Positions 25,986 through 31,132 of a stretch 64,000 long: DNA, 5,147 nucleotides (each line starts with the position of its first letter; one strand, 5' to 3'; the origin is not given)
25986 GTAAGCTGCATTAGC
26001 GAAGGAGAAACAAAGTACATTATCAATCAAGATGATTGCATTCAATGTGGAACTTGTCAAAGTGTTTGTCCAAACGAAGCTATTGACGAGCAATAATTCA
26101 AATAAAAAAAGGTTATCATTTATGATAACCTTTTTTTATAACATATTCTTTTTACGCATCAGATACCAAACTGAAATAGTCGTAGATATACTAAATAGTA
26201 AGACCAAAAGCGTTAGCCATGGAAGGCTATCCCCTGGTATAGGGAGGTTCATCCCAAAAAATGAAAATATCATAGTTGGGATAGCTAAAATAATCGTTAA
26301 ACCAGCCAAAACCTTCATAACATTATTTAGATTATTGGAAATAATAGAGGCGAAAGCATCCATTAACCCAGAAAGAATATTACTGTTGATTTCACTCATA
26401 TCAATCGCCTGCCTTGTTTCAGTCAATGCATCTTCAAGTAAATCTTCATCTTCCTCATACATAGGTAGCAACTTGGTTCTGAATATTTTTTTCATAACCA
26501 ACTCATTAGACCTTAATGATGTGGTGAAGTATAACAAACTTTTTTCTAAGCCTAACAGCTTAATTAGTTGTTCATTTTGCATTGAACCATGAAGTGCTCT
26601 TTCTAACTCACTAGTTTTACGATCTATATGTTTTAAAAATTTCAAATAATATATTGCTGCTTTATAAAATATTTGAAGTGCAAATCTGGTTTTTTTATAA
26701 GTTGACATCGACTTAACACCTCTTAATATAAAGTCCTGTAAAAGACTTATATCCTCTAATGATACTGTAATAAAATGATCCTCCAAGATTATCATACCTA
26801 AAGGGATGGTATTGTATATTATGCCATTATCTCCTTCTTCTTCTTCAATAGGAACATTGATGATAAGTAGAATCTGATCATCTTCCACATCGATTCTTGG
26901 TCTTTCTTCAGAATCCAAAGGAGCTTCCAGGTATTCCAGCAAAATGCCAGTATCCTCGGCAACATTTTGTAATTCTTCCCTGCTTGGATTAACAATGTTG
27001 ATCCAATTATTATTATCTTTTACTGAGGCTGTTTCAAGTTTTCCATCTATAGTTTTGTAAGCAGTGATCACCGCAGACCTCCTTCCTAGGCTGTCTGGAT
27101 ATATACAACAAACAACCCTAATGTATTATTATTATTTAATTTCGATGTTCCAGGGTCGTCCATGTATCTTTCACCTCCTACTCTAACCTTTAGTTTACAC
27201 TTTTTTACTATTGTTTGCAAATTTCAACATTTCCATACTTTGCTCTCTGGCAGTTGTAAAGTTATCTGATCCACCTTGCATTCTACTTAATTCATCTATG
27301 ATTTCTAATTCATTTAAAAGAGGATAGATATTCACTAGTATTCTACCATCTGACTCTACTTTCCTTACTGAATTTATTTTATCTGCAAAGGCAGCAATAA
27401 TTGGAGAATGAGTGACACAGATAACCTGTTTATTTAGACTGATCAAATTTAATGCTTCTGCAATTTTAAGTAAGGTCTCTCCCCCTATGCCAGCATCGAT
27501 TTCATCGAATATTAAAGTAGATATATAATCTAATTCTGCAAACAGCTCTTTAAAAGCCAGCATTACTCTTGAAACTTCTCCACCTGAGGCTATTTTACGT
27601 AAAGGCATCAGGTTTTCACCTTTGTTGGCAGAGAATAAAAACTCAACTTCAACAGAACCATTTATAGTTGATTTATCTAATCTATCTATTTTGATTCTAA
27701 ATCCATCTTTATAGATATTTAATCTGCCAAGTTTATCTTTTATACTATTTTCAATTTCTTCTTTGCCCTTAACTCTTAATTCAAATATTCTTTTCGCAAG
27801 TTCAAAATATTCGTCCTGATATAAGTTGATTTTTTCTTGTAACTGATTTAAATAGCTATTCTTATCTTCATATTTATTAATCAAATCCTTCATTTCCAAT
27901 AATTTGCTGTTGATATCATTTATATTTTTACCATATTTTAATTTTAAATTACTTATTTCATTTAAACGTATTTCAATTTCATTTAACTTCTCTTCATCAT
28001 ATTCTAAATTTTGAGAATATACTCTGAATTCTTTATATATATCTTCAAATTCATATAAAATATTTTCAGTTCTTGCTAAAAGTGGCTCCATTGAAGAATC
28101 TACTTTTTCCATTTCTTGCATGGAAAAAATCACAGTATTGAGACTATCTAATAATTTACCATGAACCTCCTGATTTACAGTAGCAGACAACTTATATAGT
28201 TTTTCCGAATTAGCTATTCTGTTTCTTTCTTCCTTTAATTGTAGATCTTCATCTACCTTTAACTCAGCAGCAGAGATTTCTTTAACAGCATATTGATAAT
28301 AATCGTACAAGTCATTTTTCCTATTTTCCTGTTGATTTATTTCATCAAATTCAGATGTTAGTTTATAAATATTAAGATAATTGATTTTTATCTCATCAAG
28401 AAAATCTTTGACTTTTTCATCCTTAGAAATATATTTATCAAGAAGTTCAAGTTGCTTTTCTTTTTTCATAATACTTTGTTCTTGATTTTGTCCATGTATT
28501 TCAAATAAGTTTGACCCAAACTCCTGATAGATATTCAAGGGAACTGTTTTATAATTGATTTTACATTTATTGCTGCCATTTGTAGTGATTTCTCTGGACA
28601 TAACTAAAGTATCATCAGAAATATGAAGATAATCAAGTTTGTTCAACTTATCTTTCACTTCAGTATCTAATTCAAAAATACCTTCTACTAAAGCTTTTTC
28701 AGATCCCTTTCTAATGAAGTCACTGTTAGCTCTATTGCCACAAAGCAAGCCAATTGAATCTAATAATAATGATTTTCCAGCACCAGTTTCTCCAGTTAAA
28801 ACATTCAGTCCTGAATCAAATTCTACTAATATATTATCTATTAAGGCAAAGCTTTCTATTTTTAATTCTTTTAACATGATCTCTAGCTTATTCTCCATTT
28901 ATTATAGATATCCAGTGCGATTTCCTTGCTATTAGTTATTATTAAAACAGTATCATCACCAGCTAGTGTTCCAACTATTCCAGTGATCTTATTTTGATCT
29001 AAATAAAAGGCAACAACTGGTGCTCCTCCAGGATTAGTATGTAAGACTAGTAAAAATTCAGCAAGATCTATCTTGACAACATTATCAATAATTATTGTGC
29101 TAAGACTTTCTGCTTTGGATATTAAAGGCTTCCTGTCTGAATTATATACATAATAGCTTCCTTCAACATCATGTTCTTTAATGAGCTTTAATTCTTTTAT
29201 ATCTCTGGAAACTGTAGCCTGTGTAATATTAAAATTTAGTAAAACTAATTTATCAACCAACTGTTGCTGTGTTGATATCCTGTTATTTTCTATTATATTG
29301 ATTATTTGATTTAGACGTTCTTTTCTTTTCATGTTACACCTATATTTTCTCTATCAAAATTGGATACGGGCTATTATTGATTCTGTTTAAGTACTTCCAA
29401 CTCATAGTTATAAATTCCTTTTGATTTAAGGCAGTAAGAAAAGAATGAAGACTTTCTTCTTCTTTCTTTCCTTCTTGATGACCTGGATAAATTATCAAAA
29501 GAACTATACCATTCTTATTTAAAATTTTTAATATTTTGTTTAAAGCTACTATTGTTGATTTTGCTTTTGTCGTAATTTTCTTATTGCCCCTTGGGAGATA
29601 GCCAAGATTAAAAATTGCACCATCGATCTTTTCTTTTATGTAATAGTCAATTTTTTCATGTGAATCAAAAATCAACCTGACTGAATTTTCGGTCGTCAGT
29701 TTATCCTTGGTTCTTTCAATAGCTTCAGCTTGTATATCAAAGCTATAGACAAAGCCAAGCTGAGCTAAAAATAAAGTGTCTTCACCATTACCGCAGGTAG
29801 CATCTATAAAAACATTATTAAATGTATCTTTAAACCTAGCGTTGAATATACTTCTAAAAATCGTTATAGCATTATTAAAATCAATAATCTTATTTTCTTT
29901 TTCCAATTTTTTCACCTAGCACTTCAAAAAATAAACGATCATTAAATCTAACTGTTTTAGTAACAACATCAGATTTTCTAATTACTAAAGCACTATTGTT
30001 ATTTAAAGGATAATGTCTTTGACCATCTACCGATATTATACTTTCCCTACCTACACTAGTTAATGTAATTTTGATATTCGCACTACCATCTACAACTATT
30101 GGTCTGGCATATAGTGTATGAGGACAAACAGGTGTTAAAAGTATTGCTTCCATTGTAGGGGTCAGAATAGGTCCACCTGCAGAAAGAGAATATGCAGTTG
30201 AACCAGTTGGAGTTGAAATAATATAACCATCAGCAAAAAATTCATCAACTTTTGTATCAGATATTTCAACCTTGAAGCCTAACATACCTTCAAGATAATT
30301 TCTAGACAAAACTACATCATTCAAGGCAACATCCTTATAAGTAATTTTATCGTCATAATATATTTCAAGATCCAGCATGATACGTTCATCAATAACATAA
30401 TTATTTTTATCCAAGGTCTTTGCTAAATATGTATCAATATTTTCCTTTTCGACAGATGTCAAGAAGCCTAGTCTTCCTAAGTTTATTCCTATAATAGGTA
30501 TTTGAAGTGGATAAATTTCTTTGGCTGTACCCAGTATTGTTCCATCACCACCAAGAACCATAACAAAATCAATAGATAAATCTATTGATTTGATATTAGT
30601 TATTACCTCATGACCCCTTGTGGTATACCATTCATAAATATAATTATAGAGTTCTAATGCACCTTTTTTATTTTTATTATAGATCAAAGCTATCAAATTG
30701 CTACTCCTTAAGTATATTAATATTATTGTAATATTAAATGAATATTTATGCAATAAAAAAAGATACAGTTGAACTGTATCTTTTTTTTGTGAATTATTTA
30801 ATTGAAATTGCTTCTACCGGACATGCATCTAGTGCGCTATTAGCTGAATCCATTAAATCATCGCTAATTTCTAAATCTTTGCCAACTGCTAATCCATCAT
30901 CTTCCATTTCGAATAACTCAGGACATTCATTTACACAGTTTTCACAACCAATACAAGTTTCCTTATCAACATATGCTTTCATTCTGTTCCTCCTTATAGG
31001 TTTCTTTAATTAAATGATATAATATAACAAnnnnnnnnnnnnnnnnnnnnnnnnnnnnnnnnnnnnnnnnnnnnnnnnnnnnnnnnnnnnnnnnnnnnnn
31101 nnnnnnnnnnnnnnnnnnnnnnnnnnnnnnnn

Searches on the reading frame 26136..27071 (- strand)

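Call 47: search_protein_families(library=ncbifam, max_evalue=1e-20, proteins=[window:26136-27071:-])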
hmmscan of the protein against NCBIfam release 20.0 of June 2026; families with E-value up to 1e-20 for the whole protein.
window:26136-27071:- (311 aa): 1 family
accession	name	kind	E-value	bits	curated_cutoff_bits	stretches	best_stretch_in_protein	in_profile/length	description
TIGR00383.1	corA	equivalog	8.1e-33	114.1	200.75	1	12-309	19-318/320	magnesium/cobalt transporter CorA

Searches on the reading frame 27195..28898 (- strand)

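Call 6: search_protein_families(library=ncbifam, proteins=[window:27195-28898:-])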
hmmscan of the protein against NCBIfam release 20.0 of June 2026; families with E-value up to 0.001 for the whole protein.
window:27195-28898:- (567 aa): 11 families
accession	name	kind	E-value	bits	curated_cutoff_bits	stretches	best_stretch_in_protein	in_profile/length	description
TIGR00634.1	recN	equivalog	4.2e-135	451.8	407.85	1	8-559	1-562/563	DNA repair protein RecN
NF008121.0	PRK10869.1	equivalog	5.7e-89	299.1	418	1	8-545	1-538/553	DNA repair protein RecN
NF045780.1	TrlF_fam_ATP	equivalog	2e-15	56.7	350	1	10-426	291-725/944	TrlF family AAA-like ATPase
TIGR00611.2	recf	equivalog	4.1e-07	29.5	172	1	9-85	1-82/339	DNA replication/repair protein RecF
NF003034.1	PRK03918.1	equivalog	1.4e-06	26.6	700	1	8-408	2-411/878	DNA double-strand break repair ATPase Rad50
NF002244.0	PRK01156.1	equivalog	8.5e-05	20.8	847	1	8-79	2-77/895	DNA double-strand break repair ATPase Rad50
NF041034.1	Rad50_Sulf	equivalog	0.00011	20.2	1000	1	9-77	3-75/872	DNA double-strand break repair ATPase Rad50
NF047739.1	antiphage_MADS3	equivalog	0.00019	20.7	420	0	8-92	1-78/427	methylation-associated defense system AAA family ATPase MAD3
NF041760.1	PtuA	equivalog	0.00026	20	500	1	4-49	47-92/524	retron Ec78 anti-phage system effector ATPase PtuA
TIGR02857.1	CydD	equivalog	0.00049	19.2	435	0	438-508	460-526/529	thiol reductant ABC exporter subunit CydD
NF010068.0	PRK13548.1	equivalog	0.00071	18.7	261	0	11-49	12-51/261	heme ABC transporter ATP-binding protein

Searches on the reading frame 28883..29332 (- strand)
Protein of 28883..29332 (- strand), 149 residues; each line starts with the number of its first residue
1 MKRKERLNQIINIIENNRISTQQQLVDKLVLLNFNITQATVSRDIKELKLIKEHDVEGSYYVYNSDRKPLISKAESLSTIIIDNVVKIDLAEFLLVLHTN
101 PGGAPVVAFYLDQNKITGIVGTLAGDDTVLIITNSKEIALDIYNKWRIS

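Call 6: search_protein_families(library=ncbifam, proteins=[window:28883-29332:-])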
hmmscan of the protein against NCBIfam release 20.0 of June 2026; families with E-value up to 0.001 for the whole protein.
window:28883-29332:- (149 aa): 5 families
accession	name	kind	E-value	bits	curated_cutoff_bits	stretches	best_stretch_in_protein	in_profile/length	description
TIGR01529.1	argR_whole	equivalog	1.5e-38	132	130.45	1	5-144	2-140/146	arginine repressor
NF003281.1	PRK04280.1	equivalog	7.5e-34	117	182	1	4-145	3-143/148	transcriptional regulator AhrC/ArgR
NF001680.0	PRK00441.1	equivalog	8e-32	110.4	184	1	4-146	3-144/150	arginine repressor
NF002880.0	PRK03341.1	equivalog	7.5e-26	90.8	200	1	2-134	14-151/170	arginine repressor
NF003457.0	PRK05066.1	equivalog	1.9e-18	66.5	194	1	3-137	7-139/156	transcriptional regulator ArgR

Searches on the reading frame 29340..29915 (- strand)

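Call 6: search_protein_families(library=ncbifam, proteins=[window:29340-29915:-])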
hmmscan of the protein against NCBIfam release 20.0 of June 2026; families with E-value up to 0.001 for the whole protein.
window:29340-29915:- (191 aa): 2 families
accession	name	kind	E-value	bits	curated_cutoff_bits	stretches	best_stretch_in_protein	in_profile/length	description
NF053511.1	tRNA_U34_MnmM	equivalog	1.4e-61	207.3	135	1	18-190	5-182/183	tRNA 5-(aminomethyl)-2-thiouridylate-methyltransferase MnmM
NF011529.0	PRK14968.1-3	equivalog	0.00036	20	162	1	33-116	35-119/198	putative methyltransferase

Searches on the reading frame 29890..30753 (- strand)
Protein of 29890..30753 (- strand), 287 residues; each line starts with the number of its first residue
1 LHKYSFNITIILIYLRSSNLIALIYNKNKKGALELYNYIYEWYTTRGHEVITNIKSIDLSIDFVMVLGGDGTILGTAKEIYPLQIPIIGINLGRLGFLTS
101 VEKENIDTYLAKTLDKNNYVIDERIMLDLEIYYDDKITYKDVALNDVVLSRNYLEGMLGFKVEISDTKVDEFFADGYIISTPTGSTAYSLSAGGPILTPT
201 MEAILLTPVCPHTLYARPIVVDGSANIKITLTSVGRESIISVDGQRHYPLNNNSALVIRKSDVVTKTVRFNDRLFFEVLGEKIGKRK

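Call 6: search_protein_families(library=ncbifam, proteins=[window:29890-30753:-])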
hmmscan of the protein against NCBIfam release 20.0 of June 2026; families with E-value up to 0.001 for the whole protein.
window:29890-30753:- (287 aa): 18 families
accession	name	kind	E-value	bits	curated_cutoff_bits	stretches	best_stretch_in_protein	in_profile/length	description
NF002306.0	PRK01231.1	equivalog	2.1e-68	230.7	316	1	51-284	57-290/299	NAD(+) kinase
NF002561.0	PRK02155.1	equivalog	1.3e-63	215.1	371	1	53-283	57-285/297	NAD kinase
NF002521.0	PRK01911.1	equivalog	2.5e-63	214.2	309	1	46-283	50-284/292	NAD kinase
NF002893.0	PRK03378.1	equivalog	7.3e-63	212.6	386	1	19-285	6-287/292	NAD(+) kinase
NF002892.0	PRK03372.1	equivalog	1.7e-62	211.6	299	1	56-282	65-291/312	NAD kinase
NF010678.0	PRK14076.1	equivalog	3.1e-59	201.3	493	1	32-281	322-565/570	bifunctional NADP phosphatase/NAD kinase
NF002984.0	PRK03708.1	equivalog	3.9e-59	200.3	326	1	55-278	52-269/277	NAD(+) kinase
NF002579.0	PRK02231.1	equivalog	4.6e-59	200.2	459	1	49-285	59-296/301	NAD(+) kinase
NF002732.0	PRK02649.1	equivalog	7.4e-58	196.5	348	1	57-284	65-290/305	NAD(+) kinase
NF003391.0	PRK04539.1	equivalog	4.1e-56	190.3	470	1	45-283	54-289/296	inorganic polyphosphate/ATP-NAD kinase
NF002731.0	PRK02645.1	equivalog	7.3e-50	170.1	312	1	52-283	49-290/305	NAD(+) kinase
NF010679.0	PRK14077.1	equivalog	5.6e-49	167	343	1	56-283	60-283/287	NAD(+) kinase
NF010677.0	PRK14075.1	equivalog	5.4e-48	163.8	260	1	53-285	35-252/257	NAD(+) kinase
NF002255.0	PRK01185.1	subfamily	6.8e-48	163.1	304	1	54-283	46-265/271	NAD(+) kinase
NF003406.0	PRK04761.1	equivalog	2.2e-27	95.8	211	1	60-239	36-211/257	NAD kinase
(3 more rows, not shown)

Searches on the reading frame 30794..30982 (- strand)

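Call 6: search_protein_families(library=ncbifam, proteins=[window:30794-30982:-])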
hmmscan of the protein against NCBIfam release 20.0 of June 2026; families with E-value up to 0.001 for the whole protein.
window:30794-30982:- (62 aa): 8 families
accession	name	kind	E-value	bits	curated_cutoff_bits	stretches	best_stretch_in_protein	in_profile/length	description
NF058577.1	FdxA_fam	equivalog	1.8e-06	28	65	1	4-21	32-49/52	4Fe-4S ferredoxin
NF040864.1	HgcB_ferredoxin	equivalog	3.6e-06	26.7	99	1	5-62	11-64/93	mercury methylation ferredoxin HgcB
TIGR01944.1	rnfB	subfamily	1.5e-05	24.6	68.7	1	2-61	107-162/190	RnfABCDGE type electron transport complex subunit B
NF040684.1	PorD_Arch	equivalog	4.3e-05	23.5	120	1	1-61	25-81/85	pyruvate synthase subunit PorD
TIGR02951.1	DMSO_dmsB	equivalog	9e-05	22.5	214.1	1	4-60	91-149/161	DMSO/selenate family reductase complex B subunit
NF045874.1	Vhu_polyferre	exception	0.00019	20.3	600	1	4-61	192-245/381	F420-non-reducing hydrogenase associated-polyferredoxin VhuB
TIGR02179.1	PorD_KorD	subfamily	0.00031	20.8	60.05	1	2-60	19-73/78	2-oxoacid:acceptor oxidoreductase, delta subunit, pyruvate/2-ketoisovalerate family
NF003475.0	PRK05113.1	equivalog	0.0004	20.3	203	1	3-61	108-162/190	electron transport complex subunit RsxB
